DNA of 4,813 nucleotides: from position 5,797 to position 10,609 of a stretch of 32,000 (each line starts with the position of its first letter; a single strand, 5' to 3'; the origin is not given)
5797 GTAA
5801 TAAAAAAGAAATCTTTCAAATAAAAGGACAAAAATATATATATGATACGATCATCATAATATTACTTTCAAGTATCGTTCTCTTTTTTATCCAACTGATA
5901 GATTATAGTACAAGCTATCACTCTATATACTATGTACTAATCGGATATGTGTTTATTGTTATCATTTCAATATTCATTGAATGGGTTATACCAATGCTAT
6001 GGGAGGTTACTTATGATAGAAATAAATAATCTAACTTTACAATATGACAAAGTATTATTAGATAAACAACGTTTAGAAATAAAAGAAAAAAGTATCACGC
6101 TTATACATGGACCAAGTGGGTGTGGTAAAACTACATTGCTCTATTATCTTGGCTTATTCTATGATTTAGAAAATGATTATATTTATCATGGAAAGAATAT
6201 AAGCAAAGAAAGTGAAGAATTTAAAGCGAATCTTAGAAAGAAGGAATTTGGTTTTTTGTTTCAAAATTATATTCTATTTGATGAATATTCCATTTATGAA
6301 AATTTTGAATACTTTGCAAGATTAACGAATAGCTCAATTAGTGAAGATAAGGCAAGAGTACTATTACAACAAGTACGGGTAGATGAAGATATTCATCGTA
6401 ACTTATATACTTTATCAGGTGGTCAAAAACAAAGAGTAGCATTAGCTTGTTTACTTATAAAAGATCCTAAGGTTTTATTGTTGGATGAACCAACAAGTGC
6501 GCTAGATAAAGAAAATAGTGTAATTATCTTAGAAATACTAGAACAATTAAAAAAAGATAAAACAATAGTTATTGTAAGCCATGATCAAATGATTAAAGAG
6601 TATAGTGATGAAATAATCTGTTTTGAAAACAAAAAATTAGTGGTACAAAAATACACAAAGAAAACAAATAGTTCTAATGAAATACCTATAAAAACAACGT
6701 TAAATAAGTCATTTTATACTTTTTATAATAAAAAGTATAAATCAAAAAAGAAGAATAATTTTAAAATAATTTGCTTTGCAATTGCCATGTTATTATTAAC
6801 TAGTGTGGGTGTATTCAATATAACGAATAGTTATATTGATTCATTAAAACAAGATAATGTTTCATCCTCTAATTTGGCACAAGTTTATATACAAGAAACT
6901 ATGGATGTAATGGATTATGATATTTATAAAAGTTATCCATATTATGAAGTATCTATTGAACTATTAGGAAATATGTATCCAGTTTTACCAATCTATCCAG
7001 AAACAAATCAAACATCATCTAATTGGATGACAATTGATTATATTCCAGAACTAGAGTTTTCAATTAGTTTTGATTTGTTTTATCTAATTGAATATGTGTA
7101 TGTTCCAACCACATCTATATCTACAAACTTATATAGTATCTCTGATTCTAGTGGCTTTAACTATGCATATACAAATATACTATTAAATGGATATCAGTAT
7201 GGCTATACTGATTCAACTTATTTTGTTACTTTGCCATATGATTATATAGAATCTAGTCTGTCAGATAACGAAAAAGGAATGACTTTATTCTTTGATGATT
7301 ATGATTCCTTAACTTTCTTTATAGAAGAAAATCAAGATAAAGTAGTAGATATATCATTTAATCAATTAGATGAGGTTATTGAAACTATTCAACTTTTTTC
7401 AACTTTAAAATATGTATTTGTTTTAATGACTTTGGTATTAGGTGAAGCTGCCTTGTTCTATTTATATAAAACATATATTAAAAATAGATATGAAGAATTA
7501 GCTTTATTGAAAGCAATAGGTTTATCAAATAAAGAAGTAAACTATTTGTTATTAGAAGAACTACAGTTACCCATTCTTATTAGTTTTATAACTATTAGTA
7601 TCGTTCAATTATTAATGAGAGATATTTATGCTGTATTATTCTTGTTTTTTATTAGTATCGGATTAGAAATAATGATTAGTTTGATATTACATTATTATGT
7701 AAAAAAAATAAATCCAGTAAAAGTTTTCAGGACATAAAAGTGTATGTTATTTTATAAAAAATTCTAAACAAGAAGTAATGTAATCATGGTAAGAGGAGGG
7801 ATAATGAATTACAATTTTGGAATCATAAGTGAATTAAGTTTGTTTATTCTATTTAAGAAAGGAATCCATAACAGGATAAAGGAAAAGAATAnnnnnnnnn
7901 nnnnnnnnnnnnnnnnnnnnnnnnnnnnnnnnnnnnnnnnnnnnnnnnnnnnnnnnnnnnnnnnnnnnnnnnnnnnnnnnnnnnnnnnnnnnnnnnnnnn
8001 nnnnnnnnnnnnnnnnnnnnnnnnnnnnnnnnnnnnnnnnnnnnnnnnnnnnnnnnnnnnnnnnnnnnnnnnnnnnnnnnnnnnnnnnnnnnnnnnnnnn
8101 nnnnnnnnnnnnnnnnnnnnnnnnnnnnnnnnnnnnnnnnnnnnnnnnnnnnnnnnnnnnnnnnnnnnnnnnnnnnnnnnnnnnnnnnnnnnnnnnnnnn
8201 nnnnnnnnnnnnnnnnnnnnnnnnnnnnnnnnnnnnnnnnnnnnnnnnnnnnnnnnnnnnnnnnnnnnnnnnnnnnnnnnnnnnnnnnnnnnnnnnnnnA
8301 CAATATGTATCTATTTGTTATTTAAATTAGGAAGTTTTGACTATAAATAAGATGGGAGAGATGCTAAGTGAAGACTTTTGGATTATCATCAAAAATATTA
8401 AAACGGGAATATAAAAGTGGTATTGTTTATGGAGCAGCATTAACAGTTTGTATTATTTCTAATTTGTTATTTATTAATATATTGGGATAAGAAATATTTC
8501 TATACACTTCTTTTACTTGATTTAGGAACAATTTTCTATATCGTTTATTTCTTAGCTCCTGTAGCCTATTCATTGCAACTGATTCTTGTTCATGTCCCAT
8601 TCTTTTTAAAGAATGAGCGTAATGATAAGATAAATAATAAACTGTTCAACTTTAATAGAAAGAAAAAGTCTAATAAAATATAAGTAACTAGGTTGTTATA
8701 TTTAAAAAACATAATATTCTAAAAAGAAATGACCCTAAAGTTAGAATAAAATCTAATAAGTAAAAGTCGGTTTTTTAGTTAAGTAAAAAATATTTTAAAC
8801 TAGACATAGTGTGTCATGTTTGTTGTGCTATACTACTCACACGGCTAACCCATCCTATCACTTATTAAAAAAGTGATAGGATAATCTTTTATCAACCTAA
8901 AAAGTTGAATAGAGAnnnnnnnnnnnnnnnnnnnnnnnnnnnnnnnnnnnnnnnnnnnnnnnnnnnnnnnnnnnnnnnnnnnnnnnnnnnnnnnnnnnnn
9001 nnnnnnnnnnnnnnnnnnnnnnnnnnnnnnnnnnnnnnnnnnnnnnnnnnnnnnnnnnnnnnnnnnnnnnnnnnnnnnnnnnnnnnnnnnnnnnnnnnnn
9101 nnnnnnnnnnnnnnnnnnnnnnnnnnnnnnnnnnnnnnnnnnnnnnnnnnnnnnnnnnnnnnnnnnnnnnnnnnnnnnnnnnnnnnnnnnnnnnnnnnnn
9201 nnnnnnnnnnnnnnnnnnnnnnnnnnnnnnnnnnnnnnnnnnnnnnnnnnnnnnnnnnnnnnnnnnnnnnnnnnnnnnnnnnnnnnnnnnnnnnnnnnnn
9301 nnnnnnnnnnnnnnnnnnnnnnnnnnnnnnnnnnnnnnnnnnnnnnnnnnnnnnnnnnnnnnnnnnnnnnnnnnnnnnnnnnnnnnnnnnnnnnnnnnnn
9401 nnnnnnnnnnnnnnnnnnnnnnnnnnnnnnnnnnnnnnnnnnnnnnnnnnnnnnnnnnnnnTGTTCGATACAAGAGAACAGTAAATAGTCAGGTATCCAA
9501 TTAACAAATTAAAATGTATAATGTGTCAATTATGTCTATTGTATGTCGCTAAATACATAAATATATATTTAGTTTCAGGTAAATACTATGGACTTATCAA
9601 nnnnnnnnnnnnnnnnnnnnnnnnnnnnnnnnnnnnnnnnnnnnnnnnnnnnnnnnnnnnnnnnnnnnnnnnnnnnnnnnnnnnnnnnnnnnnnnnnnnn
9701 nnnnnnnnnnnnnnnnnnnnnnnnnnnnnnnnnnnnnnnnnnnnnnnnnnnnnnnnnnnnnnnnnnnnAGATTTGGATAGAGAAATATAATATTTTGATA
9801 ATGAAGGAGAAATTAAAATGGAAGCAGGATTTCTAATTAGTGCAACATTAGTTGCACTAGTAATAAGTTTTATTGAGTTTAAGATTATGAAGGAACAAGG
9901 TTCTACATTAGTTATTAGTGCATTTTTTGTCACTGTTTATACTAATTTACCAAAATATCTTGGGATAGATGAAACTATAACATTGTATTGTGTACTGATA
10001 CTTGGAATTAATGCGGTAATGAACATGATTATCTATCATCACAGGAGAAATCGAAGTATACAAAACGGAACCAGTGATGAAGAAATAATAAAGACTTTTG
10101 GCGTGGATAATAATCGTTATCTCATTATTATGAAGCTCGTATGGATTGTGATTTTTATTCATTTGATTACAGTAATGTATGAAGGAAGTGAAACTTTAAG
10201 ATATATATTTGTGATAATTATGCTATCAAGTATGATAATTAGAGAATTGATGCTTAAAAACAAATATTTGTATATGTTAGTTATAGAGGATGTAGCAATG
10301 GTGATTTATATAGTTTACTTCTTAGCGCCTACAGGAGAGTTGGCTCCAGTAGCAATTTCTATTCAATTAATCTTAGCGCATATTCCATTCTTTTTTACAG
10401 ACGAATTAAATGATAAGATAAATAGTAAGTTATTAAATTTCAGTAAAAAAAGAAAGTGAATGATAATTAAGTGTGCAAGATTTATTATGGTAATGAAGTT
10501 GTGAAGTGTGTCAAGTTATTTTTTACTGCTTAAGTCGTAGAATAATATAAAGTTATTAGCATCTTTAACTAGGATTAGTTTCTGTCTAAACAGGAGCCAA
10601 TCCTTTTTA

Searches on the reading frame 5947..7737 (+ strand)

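Call 14: search_protein_families(library=pfam, proteins=[window:5947-7737:+], max_evalue=0.01)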
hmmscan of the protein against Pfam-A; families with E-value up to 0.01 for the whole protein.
window:5947-7737:+ (596 aa): 10 families
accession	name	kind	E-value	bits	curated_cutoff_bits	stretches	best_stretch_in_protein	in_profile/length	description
PF00005.33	ABC_tran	-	3.1e-28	99.5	25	1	40-184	3-137/137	ABC transporter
PF02463.25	SMC_N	-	8.8e-10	38.8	40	1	28-224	4-209/220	RecF/RecN/SMC N terminal domain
PF13304.12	AAA_21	-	2.8e-07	31.3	27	1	146-213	211-299/304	AAA domain, putative AbiEii toxin, Type IV TA system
PF02687.27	FtsX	-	2e-05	25.1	25.5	1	490-578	2-91/120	FtsX-like permease C-terminal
PF03215.21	Rad17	-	2.1e-05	25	23.8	1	37-101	34-102/186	Rad17 P-loop domain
PF13401.12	AAA_22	-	0.00023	21.9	27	1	47-186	4-96/130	AAA domain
PF13555.12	AAA_29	-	0.00046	20.3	27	1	38-65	12-39/61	P-loop containing region of AAA domain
PF13173.12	AAA_14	-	0.00049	20.6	27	1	48-125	2-82/129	AAA domain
PF13558.12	SbcC_Walker_B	-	0.0062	17.2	27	0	146-198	23-88/90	SbcC/RAD50-like, Walker B motif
PF20720.3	nSTAND3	-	0.0095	16.1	27.2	0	45-87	14-56/155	Novel STAND NTPase 3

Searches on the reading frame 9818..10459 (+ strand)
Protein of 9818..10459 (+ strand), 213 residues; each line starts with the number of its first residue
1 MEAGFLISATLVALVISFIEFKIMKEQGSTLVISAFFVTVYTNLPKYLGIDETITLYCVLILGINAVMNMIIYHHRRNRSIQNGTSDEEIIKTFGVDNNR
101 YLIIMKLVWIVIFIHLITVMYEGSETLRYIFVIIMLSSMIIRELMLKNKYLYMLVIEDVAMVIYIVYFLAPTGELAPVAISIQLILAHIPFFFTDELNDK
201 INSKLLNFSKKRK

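Call 14: search_protein_families(library=pfam, proteins=[window:9818-10459:+], max_evalue=0.01)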
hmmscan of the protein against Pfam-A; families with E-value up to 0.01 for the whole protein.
window:9818-10459:+ (213 aa): 0 families

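Call 17: find_encoding_contigs(protein=window:9818-10459:+, flank=10000, max_places=10)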
Protein window:9818-10459:+ (213 aa): 1 contig read that carries it; 1 place shown.
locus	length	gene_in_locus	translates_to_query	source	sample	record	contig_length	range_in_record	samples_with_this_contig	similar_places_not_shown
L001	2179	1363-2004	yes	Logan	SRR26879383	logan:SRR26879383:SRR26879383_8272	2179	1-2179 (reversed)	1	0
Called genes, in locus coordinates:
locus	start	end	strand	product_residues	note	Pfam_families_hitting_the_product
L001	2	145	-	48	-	?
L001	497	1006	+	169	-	-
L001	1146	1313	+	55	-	-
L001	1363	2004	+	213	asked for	-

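Call 60: search_protein_families(library=phrogs, proteins=[window:9818-10459:+], max_evalue=0.01)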
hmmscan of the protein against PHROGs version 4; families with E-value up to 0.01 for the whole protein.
window:9818-10459:+ (213 aa): 0 families
